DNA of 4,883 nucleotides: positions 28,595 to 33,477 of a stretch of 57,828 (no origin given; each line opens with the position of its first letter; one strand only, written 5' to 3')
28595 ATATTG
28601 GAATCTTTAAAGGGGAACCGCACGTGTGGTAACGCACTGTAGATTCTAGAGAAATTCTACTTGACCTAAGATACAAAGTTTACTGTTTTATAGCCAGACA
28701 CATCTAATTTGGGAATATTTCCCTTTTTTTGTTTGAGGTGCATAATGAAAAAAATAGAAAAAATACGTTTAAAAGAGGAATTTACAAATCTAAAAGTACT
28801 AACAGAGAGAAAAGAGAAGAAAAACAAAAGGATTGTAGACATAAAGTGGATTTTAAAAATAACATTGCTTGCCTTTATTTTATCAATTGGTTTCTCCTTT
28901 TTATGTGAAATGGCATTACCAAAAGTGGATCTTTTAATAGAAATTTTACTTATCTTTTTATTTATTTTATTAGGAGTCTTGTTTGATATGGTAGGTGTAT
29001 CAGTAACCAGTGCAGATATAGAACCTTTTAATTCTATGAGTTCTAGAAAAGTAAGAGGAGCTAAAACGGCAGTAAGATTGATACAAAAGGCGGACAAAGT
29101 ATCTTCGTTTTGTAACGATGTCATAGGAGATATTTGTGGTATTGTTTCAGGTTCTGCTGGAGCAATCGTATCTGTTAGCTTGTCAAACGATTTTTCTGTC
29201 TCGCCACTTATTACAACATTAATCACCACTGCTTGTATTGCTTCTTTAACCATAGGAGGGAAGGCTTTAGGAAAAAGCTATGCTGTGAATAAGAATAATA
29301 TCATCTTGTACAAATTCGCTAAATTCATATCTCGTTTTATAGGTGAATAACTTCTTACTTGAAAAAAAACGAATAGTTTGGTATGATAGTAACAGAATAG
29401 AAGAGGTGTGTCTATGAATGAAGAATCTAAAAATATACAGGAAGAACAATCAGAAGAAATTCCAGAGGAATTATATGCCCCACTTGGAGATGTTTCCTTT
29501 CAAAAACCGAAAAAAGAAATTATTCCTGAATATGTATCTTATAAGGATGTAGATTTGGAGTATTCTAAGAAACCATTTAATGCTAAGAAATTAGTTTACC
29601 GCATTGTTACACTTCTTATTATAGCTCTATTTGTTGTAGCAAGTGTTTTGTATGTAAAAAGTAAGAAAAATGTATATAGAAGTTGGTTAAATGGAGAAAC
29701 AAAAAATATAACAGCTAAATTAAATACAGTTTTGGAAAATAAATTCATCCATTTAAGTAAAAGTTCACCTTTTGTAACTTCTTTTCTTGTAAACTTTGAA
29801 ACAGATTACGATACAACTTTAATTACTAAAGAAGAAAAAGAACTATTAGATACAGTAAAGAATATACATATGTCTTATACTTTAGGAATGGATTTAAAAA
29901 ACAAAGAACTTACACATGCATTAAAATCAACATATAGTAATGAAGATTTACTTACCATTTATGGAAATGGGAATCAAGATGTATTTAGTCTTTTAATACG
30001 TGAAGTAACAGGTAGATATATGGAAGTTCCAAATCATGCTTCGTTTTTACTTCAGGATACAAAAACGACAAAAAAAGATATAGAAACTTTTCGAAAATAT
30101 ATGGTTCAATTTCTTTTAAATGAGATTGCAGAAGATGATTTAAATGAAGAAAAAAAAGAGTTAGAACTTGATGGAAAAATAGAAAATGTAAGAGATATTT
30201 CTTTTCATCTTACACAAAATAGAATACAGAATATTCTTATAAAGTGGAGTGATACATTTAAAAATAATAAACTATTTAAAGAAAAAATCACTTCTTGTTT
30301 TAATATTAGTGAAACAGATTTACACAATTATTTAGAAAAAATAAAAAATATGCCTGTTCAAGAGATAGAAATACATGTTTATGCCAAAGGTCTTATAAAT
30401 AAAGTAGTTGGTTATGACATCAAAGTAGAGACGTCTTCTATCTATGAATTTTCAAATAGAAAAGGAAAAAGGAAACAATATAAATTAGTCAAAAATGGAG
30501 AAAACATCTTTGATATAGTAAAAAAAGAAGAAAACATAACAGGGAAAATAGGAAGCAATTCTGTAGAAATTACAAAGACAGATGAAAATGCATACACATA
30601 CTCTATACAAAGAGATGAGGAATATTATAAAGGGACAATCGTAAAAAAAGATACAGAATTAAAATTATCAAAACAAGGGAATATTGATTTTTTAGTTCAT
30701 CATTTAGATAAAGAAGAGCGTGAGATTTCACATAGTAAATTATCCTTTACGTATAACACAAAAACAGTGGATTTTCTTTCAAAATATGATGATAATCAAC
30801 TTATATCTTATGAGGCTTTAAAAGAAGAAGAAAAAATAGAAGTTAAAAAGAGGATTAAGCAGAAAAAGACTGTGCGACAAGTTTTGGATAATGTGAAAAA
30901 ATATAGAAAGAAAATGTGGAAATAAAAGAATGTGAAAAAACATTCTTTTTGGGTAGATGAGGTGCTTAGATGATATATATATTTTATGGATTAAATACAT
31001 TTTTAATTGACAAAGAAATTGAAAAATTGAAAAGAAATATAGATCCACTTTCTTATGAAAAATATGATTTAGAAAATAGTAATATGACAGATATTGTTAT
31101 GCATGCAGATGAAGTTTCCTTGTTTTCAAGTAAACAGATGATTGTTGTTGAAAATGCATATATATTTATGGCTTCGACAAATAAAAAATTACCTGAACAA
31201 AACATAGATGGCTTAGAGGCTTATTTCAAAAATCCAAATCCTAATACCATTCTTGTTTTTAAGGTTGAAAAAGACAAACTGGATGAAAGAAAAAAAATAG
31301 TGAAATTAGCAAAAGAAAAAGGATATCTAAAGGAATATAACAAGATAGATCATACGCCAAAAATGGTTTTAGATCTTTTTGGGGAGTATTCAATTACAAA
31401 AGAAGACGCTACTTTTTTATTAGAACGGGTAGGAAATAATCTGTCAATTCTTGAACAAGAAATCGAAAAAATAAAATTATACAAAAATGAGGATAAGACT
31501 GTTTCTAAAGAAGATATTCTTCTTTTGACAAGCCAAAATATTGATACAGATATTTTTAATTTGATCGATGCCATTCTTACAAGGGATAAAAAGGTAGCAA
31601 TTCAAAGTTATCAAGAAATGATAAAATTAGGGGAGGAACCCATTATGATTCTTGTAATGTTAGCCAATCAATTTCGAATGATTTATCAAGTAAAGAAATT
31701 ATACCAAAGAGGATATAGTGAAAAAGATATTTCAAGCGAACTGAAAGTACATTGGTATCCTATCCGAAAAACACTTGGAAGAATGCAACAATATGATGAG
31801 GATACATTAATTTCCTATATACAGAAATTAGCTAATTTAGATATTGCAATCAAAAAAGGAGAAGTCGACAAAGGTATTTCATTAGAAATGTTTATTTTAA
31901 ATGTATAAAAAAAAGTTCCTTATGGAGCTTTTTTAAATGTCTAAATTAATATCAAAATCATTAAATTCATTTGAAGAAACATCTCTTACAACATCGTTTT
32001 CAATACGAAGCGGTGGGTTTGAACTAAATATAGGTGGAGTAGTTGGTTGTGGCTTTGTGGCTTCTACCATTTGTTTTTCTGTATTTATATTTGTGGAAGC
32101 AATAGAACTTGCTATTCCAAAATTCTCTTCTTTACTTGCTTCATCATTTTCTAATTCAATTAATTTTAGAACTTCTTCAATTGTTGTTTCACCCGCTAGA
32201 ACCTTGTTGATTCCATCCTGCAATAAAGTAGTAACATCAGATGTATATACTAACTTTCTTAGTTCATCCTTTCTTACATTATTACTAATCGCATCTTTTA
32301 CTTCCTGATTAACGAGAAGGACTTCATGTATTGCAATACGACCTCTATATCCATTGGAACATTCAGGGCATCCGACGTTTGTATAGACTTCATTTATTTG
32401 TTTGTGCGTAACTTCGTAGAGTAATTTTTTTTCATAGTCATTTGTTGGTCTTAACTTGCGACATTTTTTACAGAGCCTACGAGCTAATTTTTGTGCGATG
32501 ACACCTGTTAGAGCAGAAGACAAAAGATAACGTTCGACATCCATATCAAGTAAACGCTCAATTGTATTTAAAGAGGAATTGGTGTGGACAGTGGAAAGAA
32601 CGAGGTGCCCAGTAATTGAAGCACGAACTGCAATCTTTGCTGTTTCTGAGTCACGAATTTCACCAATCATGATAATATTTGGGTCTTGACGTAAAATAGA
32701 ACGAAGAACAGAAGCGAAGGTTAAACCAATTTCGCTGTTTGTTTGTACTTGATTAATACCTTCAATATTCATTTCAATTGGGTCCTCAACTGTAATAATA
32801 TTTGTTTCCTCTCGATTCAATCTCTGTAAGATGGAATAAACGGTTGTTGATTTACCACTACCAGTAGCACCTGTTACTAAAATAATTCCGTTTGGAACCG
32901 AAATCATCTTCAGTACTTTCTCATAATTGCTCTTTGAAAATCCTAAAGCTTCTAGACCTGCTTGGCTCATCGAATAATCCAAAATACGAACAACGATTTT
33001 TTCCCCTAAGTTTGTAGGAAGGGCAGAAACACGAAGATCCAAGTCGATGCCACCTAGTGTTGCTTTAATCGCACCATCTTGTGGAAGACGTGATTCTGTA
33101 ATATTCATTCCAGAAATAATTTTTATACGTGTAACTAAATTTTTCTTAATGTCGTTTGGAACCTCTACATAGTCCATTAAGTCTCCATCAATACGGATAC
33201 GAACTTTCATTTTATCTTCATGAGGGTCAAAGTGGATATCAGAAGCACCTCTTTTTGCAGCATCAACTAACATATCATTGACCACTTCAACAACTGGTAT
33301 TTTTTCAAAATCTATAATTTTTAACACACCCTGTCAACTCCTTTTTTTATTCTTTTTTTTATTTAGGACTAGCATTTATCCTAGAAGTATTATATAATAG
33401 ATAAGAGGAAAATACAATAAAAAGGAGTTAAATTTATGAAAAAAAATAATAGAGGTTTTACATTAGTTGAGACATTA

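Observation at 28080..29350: GC-enriched, ORF-free transcription unit of about 615 nt fused to a DUF21-only membrane protein: candidate OLE-class or new giant structured RNA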

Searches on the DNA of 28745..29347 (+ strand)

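Call 22: search_rna_families(sources=[L002, L003, L004, L006, L007, L008, L009, L011, L015, L017, L021, L035, L058, L059, L053, L072, L079], threshold=gathering)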
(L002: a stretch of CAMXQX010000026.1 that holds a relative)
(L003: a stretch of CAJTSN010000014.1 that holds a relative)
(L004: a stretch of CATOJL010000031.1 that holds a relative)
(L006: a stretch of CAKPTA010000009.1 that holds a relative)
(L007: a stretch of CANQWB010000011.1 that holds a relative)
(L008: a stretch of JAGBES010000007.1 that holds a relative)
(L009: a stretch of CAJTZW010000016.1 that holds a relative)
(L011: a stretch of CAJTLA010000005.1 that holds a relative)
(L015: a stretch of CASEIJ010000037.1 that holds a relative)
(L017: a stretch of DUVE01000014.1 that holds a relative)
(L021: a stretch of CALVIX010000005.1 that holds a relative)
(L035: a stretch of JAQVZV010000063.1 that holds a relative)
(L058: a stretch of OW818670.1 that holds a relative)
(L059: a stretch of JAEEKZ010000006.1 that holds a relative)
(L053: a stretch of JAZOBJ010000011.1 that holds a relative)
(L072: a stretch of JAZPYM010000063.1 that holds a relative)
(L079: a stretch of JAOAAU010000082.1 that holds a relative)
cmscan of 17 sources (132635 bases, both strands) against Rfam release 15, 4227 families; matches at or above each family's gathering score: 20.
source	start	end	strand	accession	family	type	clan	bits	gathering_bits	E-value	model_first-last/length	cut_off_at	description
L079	3238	3886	+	RF01071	OLE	Gene;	-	542.8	50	4.4e-156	1-616/616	no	Ornate Large Extremophilic RNA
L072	2878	3548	+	RF01071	OLE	Gene;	-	479.8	50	2.2e-137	1-616/616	no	Ornate Large Extremophilic RNA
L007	3371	3983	+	RF01071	OLE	Gene;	-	429.2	50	2.2e-122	1-616/616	no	Ornate Large Extremophilic RNA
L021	3388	3999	+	RF01071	OLE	Gene;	-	426.5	50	1.4e-121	1-616/616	no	Ornate Large Extremophilic RNA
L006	3350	3956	+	RF01071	OLE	Gene;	-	420.9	50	6.4e-120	1-616/616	no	Ornate Large Extremophilic RNA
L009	3352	3969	+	RF01071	OLE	Gene;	-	414.8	50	4.2e-118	1-616/616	no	Ornate Large Extremophilic RNA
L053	3379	3975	+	RF01071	OLE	Gene;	-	413.5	50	1e-117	1-616/616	no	Ornate Large Extremophilic RNA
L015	3325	3939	+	RF01071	OLE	Gene;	-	412.6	50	1.8e-117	1-616/616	no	Ornate Large Extremophilic RNA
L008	3376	3984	+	RF01071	OLE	Gene;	-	408.6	50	2.9e-116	1-616/616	no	Ornate Large Extremophilic RNA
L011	3318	3932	+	RF01071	OLE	Gene;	-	404.1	50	6.3e-115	1-616/616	no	Ornate Large Extremophilic RNA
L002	3330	3941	+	RF01071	OLE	Gene;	-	398.5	50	2.9e-113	1-616/616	no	Ornate Large Extremophilic RNA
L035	3459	4006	+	RF01071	OLE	Gene;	-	395.9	50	1.7e-112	1-616/616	no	Ornate Large Extremophilic RNA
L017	1253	1797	+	RF01071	OLE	Gene;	-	382.5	50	1.6e-108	1-616/616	no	Ornate Large Extremophilic RNA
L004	3357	3966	+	RF01071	OLE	Gene;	-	382.4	50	1.7e-108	1-616/616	no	Ornate Large Extremophilic RNA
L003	3359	3967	+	RF01071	OLE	Gene;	-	376.4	50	1e-106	1-616/616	no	Ornate Large Extremophilic RNA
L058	3397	3963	+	RF01071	OLE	Gene;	-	372.1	50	2e-105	1-616/616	no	Ornate Large Extremophilic RNA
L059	3415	3984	+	RF01071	OLE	Gene;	-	323.4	50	5.5e-91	1-616/616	no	Ornate Large Extremophilic RNA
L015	871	943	-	RF00005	tRNA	Gene; tRNA;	CL00001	68.1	29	2.1e-12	1-71/71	no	tRNA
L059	8422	8550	+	RF00557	L10_leader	Cis-reg; leader;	-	65.3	44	8.2e-08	1-138/138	no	Ribosomal protein L10 leader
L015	740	822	-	RF00005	tRNA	Gene; tRNA;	CL00001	51.2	29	9.8e-08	1-71/71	no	tRNA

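Call 33: search_rna_families(sources=[L005, L027, L042, L055, L034], threshold=evalue, max_evalue=0.01)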
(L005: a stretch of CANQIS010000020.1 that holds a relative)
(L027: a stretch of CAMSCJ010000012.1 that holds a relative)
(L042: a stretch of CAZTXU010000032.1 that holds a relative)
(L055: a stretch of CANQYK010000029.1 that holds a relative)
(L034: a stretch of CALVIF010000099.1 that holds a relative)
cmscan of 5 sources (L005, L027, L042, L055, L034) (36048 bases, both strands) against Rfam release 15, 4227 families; matches with E-value up to 0.01: 0.
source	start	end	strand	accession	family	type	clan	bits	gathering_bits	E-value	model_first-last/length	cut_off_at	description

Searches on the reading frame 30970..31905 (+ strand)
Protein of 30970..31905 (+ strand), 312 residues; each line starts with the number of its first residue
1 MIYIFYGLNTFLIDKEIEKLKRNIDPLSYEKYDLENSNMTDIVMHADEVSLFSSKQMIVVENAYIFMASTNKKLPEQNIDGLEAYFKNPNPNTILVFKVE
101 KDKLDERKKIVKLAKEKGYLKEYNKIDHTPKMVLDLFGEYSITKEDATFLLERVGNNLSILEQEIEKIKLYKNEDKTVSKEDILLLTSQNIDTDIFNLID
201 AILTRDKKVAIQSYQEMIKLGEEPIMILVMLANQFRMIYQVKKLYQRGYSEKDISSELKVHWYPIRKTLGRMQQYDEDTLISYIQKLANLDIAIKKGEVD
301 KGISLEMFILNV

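Call 5: search_protein_families(library=pfam, proteins=[window:30970-31905:+], max_evalue=0.01)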
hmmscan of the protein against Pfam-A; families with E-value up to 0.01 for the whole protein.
window:30970-31905:+ (312 aa): 3 families
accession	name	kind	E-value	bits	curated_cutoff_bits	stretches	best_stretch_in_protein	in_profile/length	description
PF21694.2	DNA_pol3_delta_C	-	4.3e-38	130.5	27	1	193-311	2-120/121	DNA polymerase III delta subunit, C-terminal domain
PF06144.19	DNA_pol3_delta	-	2.1e-22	79.8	21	1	3-123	1-123/124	DNA polymerase III, delta subunit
PF12169.13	DNA_pol3_gamma3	-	0.0029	17.8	24.4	1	194-249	17-72/143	DNA polymerase III subunits gamma and tau domain III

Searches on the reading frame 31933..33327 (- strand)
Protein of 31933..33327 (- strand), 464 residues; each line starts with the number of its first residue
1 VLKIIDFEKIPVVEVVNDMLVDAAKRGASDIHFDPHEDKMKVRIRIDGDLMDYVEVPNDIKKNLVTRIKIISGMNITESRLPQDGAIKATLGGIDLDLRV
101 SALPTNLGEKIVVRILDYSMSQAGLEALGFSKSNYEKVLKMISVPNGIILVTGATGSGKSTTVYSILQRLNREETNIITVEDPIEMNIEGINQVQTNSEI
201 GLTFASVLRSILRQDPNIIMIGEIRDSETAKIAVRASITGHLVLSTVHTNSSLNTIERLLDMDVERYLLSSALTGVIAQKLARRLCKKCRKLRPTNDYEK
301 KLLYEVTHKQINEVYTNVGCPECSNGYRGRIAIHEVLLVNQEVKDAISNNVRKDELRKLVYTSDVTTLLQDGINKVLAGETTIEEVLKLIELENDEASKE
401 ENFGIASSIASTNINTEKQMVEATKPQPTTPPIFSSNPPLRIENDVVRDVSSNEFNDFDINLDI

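Call 37: search_protein_families(library=pfam, proteins=[window:31933-33327:-], max_evalue=0.00001)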
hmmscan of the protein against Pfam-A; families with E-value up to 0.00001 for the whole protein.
window:31933-33327:- (464 aa): 1 family
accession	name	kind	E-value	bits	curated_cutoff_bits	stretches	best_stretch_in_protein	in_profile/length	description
PF00437.27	T2SSE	-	1.7e-127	425.6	24.9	1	9-387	5-369/370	Type II/IV secretion system protein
